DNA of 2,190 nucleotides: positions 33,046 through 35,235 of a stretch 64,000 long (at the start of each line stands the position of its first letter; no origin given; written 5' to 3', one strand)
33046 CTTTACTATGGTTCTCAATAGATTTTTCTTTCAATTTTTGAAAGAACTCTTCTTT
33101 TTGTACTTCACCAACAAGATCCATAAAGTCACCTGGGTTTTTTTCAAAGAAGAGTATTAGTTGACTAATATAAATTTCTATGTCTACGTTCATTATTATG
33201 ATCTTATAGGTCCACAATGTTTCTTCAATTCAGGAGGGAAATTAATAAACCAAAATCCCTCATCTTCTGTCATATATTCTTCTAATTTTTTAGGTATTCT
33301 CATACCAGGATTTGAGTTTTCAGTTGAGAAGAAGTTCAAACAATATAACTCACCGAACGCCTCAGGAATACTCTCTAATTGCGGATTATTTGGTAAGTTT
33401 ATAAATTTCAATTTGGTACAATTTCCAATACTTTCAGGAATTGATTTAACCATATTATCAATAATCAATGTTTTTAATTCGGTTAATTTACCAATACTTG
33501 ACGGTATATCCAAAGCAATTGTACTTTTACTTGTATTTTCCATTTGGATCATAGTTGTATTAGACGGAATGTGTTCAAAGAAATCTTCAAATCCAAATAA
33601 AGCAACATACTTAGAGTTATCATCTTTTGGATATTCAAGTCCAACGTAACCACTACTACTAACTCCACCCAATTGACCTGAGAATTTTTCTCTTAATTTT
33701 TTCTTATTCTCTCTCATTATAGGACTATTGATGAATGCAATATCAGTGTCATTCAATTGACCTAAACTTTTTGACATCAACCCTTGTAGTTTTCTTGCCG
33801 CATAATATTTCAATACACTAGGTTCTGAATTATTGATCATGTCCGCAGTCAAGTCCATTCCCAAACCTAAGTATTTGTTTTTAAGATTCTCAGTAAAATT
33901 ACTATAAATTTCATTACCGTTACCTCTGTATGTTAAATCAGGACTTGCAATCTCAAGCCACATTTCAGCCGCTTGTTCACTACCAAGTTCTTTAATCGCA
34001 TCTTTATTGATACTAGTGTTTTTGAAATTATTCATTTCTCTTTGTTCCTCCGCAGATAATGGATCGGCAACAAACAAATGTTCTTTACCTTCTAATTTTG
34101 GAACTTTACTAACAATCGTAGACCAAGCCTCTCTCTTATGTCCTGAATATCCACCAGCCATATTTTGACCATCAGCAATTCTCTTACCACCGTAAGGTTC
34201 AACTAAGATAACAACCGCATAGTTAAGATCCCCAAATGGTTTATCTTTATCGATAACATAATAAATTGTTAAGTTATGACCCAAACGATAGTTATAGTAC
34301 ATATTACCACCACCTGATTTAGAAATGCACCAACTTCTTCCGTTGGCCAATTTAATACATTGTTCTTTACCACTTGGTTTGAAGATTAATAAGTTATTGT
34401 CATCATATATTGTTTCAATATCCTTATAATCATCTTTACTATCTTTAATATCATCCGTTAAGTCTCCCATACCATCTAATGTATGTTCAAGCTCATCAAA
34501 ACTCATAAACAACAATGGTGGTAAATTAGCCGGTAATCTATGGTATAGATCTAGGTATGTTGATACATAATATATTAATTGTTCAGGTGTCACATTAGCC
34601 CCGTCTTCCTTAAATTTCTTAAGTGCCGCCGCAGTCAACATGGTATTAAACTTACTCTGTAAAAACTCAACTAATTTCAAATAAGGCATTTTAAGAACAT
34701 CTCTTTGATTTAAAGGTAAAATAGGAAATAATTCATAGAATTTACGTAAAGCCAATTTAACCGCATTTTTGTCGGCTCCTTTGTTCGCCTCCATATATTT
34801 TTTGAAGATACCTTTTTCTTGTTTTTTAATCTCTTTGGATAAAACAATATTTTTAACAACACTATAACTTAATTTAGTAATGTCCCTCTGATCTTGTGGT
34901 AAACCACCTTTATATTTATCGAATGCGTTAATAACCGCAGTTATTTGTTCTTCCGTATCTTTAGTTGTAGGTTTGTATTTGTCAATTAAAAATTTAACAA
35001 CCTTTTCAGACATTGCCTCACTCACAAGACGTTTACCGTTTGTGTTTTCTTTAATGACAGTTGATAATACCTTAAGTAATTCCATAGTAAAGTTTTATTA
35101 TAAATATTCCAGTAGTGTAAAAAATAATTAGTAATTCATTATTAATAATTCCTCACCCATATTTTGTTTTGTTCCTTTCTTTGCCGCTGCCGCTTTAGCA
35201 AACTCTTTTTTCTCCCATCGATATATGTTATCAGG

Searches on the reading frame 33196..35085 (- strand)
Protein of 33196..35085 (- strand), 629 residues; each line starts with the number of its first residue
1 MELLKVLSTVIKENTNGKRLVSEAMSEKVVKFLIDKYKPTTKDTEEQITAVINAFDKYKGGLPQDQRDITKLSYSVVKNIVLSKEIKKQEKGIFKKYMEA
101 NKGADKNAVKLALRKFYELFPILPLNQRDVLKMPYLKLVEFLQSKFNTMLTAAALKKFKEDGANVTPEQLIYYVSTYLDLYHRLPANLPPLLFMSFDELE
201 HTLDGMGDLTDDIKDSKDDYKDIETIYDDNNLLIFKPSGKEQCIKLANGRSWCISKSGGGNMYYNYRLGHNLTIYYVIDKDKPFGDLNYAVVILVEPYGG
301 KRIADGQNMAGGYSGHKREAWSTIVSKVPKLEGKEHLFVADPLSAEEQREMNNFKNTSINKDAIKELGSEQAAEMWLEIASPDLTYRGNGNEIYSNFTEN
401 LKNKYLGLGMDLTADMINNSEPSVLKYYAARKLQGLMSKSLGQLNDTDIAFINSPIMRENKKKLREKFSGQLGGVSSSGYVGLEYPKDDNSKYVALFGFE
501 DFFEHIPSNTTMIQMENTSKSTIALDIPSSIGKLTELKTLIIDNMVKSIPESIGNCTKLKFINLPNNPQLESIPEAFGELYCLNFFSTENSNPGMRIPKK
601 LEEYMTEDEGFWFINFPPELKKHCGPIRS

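Call 75: search_protein_families(library=pfam, proteins=[window:33196-35085:-], max_evalue=0.001)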
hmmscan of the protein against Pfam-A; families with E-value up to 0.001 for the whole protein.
window:33196-35085:- (629 aa): 2 families
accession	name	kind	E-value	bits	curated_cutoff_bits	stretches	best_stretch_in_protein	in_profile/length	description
PF23598.1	LRR_14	-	4.2e-05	22.9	40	1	525-590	60-123/353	Leucine-rich repeat region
PF12799.13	LRR_4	-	0.00036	21.1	27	0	535-574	1-40/44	Leucine Rich repeats (2 copies)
